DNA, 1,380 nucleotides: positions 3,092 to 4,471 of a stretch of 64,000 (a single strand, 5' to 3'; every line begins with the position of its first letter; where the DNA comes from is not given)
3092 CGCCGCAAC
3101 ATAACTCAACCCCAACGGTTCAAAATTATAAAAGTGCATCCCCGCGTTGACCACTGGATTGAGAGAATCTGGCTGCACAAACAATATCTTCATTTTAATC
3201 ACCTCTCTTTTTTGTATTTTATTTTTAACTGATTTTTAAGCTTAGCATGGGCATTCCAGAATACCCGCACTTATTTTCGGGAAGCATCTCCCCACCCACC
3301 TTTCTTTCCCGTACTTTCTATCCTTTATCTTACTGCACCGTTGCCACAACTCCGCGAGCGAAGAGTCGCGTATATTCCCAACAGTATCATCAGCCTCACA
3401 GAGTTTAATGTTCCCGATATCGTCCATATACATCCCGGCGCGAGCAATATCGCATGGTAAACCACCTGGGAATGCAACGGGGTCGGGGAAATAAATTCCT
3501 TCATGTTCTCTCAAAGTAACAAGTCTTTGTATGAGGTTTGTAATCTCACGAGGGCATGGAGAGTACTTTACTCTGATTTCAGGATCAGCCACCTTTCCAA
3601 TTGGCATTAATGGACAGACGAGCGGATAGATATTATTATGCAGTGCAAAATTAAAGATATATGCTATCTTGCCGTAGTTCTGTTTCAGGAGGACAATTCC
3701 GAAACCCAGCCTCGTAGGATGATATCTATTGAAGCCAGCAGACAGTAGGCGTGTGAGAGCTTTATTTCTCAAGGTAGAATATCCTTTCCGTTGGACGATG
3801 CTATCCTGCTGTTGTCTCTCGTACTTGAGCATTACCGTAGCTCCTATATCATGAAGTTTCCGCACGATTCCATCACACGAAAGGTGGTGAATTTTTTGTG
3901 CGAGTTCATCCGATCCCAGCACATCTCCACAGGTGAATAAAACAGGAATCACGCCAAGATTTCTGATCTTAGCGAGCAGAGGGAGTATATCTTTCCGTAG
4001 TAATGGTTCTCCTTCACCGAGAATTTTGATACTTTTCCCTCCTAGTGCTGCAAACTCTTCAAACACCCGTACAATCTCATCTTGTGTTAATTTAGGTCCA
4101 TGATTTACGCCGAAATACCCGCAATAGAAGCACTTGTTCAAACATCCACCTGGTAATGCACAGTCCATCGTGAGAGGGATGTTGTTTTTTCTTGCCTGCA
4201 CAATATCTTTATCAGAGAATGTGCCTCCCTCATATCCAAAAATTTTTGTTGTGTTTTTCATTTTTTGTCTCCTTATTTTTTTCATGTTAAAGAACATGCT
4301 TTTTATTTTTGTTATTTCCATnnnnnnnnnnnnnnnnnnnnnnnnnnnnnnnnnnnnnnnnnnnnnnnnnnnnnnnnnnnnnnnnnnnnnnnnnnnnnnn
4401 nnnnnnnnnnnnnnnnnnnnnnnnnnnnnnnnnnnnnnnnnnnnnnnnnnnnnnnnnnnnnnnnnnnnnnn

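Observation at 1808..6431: Four-gene operon: TrmB-like regulator, unknown 445-aa protein, SPASM-like radical SAM, B12-radical SAM. Candidate novel modification pathway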

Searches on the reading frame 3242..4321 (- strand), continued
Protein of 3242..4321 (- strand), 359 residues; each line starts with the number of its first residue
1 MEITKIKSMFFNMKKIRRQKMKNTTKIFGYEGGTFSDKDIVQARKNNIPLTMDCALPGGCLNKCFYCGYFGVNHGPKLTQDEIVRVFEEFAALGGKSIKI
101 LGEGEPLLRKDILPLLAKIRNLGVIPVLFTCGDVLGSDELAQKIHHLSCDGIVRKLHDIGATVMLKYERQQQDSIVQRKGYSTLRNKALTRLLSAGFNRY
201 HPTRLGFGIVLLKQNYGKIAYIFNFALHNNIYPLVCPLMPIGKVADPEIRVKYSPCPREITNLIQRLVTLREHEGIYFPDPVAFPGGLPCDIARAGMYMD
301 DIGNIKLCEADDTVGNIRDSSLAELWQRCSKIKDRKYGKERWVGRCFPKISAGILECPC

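Call 85: search_protein_representatives(alignment_id=A1)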
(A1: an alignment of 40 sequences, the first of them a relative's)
Query: 40 sequences, 342 profile positions. Proteins with E-value up to 0.001 (for the whole library): 14418; up to 1e-10: 1282; up to 1e-30: 91. The best 150 are listed.
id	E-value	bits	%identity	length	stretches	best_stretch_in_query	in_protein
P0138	4.9e-155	532.1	-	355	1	7-340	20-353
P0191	6.0e-125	433.2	-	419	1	9-341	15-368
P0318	1.1e-121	422.4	-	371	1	9-341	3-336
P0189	1.6e-115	402.2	-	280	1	63-339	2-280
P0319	5.2e-115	400.5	-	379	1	10-341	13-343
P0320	1.4e-111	389.2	-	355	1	6-340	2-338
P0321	2.0e-86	306.6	-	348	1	16-319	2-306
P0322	1.9e-61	224.4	-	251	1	10-226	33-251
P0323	1.1e-59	218.6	-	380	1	12-339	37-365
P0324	2.2e-57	211.0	-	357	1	9-318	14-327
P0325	6.0e-54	199.7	-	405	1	13-333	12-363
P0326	6.7e-54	199.6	-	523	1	11-312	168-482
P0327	1.4e-53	198.5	-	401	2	59-312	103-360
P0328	2.6e-53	197.6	-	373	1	14-312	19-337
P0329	8.4e-51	189.4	-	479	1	18-315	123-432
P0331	3.6e-50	187.3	-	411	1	12-334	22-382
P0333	8.0e-50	186.2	-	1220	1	13-334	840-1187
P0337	4.3e-45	170.6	-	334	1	15-322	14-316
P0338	4.6e-45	170.5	-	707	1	16-337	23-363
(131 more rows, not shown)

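Call 86: search_protein_families(library=ncbifam, proteins=[P0323, P0324, P0325, P0326, P0328, P0329, P0331, P0333, P0338, P0337], max_evalue=1e-10)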
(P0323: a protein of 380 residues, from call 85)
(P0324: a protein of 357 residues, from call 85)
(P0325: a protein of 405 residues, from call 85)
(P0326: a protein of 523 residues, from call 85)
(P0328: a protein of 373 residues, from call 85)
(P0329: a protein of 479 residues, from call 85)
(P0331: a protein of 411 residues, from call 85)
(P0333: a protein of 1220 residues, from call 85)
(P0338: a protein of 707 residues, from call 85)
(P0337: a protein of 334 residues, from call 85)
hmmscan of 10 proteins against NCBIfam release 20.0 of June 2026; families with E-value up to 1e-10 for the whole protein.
P0323 (380 aa): 1 family
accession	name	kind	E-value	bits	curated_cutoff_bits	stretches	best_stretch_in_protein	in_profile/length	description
TIGR04317.1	W_rSAM_matur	equivalog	8.7e-11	41.5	380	0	60-242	5-172/349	tungsten cofactor oxidoreductase radical SAM maturase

P0324 (357 aa): 3 families
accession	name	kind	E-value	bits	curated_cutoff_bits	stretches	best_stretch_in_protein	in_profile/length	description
TIGR04317.1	W_rSAM_matur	equivalog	6.3e-13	48.6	380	1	44-226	9-176/349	tungsten cofactor oxidoreductase radical SAM maturase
TIGR03962.1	mycofact_rSAM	equivalog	7.2e-12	45.1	265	1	40-225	13-177/339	mycofactocin radical SAM maturase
TIGR04054.1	rSAM_NirJ1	equivalog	2.6e-11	42.8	650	0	42-139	39-133/387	putative heme d1 biosynthesis radical SAM protein NirJ1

P0325 (405 aa): 1 family
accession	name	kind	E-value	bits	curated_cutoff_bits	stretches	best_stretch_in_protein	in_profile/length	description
TIGR04317.1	W_rSAM_matur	equivalog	7.9e-11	41.7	380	0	36-136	6-101/349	tungsten cofactor oxidoreductase radical SAM maturase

P0326 (523 aa): 2 families
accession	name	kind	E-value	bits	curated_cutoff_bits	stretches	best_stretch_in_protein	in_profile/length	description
TIGR02666.1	moaA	equivalog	8.2e-14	51.3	284.05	1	200-286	17-104/336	GTP 3',8-cyclase MoaA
NF045574.1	sacti_mat_StsB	exception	6.4e-12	45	625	0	198-292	101-188/466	StsB family radical SAM/SPASM domain sactipeptide maturase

P0328 (373 aa): 0 families

P0329 (479 aa): 2 families
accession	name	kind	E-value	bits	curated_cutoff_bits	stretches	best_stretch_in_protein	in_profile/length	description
TIGR04317.1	W_rSAM_matur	equivalog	2.9e-12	46.4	380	0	141-243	8-106/349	tungsten cofactor oxidoreductase radical SAM maturase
TIGR03962.1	mycofact_rSAM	equivalog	5.9e-12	45.4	265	1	139-432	14-287/339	mycofactocin radical SAM maturase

P0331 (411 aa): 1 family
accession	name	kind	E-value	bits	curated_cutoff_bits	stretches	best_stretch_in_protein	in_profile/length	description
TIGR04317.1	W_rSAM_matur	equivalog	1.6e-11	43.9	380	0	49-137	9-95/349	tungsten cofactor oxidoreductase radical SAM maturase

P0333 (1220 aa): 3 families
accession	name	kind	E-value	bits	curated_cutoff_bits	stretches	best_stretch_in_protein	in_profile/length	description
NF045574.1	sacti_mat_StsB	exception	8.2e-14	51.3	625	0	852-964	87-193/466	StsB family radical SAM/SPASM domain sactipeptide maturase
TIGR02668.1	moaA_archaeal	equivalog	8.2e-12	44.7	325.25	1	867-952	16-97/303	GTP 3',8-cyclase MoaA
TIGR04251.1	SCM_rSAM_ScmF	equivalog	5e-11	42.6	400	1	862-968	5-108/353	SynChlorMet cassette radical SAM/SPASM protein ScmF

P0338 (707 aa): 1 family
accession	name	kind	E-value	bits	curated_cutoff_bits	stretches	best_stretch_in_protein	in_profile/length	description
TIGR04317.1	W_rSAM_matur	equivalog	8.7e-13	48.1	380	1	43-129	8-93/349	tungsten cofactor oxidoreductase radical SAM maturase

P0337 (334 aa): 21 families
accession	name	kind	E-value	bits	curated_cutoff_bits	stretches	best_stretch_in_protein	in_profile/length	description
TIGR04317.1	W_rSAM_matur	equivalog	4.7e-26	91.7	380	1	36-310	7-298/349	tungsten cofactor oxidoreductase radical SAM maturase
NF045574.1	sacti_mat_StsB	exception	2.8e-24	85.8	625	1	41-196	104-249/466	StsB family radical SAM/SPASM domain sactipeptide maturase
TIGR04055.1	rSAM_NirJ2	equivalog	1.8e-23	83.6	500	1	37-317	4-289/326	putative heme d1 biosynthesis radical SAM protein NirJ2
TIGR04545.1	rSAM_ahbD_hemeb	equivalog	2.4e-22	79.8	500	1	37-246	4-206/339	heme b synthase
TIGR02668.1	moaA_archaeal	equivalog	1.2e-21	77.1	325.25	1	37-246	14-219/303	GTP 3',8-cyclase MoaA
NF001199.0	PRK00164.2-1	equivalog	2.9e-21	75.9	231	1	36-248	15-224/308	GTP 3',8-cyclase MoaA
TIGR02666.1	moaA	equivalog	9.9e-20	70.8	284.05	1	40-243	17-222/336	GTP 3',8-cyclase MoaA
TIGR04054.1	rSAM_NirJ1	equivalog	1.7e-19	69.7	650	1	35-209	38-203/387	putative heme d1 biosynthesis radical SAM protein NirJ1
TIGR04303.1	GeoRSP_rSAM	equivalog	5.6e-19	68.9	400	1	39-312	11-286/325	GeoRSP system radical SAM/SPASM protein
TIGR04546.1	rSAM_ahbC_deAc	equivalog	1.9e-18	66.5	650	1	39-209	45-206/390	12,18-didecarboxysiroheme deacetylase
NF038283.1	viperin_w_prok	equivalog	1.1e-16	60.9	180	1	41-243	10-215/281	viperin family antiviral radical SAM protein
NF050035.1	rSAM_WgK_link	exception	4.2e-16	58.9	650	1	33-158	9-133/367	radical SAM/SPASM peptide maturase WgkB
TIGR02109.1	PQQ_syn_pqqE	equivalog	7.4e-15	54.7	381.35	1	34-205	8-171/358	pyrroloquinoline quinone biosynthesis protein PqqE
TIGR04053.2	TIGR04053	equivalog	1.3e-14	54.3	395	1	37-240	12-209/366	TIGR04053 family radical SAM/SPASM domain-containing protein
TIGR04311.1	rSAM_Geo_metal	subfamily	1.4e-14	54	400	1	36-243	6-216/423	radical SAM/SPASM family putative metalloenzyme maturase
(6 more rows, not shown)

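Call 93: search_solved_structures(query=A8, max_evalue=1)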
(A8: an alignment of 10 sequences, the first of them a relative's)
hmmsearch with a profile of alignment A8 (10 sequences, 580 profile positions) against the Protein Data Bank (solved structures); distinct sequences matched with E-value up to 1: 0.

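Call 94: search_protein_families(library=pfam, alignment_id=A8, max_evalue=0.1)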
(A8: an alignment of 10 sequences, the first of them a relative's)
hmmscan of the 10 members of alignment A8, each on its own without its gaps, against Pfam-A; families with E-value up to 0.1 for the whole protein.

A. member 1, L006:9016-10767:+ (583 aa): 0 families

B. families by the number of members that match (of 10 scanned): 4 families
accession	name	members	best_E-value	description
PF13325.12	MCRS_N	1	0.0014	N-terminal region of micro-spherule protein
PF01769.21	MgtE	1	0.017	Divalent cation transporter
PF23240.1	HAT_PRP39_N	1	0.064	PRP39 N-terminal HAT repeat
PF17919.7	RT_RNaseH_2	1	0.08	RNase H-like domain found in reverse transcriptase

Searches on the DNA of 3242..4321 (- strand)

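Call 90: search_rna_families(sources=[L006, L010, L011, L013, L016, L021, L024, L037, L038, L009], threshold=gathering)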
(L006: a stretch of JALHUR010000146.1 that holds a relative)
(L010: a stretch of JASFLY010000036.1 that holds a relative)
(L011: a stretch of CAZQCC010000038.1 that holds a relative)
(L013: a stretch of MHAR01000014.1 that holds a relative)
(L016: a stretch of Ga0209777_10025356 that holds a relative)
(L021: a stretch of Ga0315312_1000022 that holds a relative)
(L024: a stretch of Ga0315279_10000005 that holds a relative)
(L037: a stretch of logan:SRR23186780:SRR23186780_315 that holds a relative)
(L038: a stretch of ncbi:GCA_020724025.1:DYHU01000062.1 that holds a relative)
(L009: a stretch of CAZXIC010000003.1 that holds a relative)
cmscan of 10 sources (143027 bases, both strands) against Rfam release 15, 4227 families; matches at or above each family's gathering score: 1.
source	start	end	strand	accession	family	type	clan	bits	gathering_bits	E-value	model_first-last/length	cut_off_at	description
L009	1168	1254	+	RF00005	tRNA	Gene; tRNA;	CL00001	52.2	29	5.7e-08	1-71/71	no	tRNA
